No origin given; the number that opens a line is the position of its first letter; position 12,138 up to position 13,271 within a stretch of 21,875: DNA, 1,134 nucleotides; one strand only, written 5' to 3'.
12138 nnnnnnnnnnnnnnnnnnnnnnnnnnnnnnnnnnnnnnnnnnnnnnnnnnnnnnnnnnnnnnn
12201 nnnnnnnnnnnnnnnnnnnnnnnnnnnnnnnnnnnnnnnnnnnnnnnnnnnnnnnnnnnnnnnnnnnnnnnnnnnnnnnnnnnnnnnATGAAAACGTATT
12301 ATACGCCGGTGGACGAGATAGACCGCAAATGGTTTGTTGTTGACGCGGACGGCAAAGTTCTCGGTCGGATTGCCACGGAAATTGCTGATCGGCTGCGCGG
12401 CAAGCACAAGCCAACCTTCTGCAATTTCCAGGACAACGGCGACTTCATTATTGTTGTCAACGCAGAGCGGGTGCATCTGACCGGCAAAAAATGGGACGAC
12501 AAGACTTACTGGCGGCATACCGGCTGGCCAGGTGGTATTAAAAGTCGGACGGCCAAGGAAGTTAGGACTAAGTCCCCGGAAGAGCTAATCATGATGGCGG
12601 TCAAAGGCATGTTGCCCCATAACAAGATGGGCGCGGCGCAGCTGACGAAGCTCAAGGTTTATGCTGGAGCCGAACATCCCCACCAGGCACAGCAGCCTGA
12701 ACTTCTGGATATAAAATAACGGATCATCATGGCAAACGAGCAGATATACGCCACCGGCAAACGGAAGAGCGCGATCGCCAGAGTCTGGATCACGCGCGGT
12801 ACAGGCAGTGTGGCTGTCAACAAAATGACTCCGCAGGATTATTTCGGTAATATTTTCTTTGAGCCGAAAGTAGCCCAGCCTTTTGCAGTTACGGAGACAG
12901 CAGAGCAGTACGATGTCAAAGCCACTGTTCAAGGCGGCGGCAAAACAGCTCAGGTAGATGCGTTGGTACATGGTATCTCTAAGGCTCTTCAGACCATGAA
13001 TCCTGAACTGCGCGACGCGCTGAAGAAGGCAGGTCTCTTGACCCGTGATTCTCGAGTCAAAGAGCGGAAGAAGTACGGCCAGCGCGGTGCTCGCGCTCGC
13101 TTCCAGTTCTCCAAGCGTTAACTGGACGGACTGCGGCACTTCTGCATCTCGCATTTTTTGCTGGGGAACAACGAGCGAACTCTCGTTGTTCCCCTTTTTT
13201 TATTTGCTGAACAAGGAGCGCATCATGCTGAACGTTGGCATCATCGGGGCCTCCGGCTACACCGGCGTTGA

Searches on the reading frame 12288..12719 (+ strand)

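Call 15: search_protein_families(library=pfam, proteins=[window:12288-12719:+], max_evalue=0.0001)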
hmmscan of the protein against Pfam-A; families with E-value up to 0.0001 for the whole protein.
window:12288-12719:+ (143 aa): 1 family
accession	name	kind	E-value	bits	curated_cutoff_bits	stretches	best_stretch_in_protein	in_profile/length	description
PF00572.24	Ribosomal_L13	-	8.8e-47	158.5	23.8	1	13-131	1-119/119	Ribosomal protein L13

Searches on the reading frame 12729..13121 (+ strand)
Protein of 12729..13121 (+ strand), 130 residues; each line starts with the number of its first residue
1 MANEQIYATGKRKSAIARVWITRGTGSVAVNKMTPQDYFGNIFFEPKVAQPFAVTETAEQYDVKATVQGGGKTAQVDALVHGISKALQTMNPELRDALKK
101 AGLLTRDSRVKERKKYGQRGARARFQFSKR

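Call 15: search_protein_families(library=pfam, proteins=[window:12729-13121:+], max_evalue=0.0001)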
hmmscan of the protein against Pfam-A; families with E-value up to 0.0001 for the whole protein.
window:12729-13121:+ (130 aa): 1 family
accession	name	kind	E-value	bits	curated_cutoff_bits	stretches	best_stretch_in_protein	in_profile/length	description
PF00380.25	Ribosomal_S9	-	1.1e-45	155.4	22.5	1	10-130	1-121/121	Ribosomal protein S9/S16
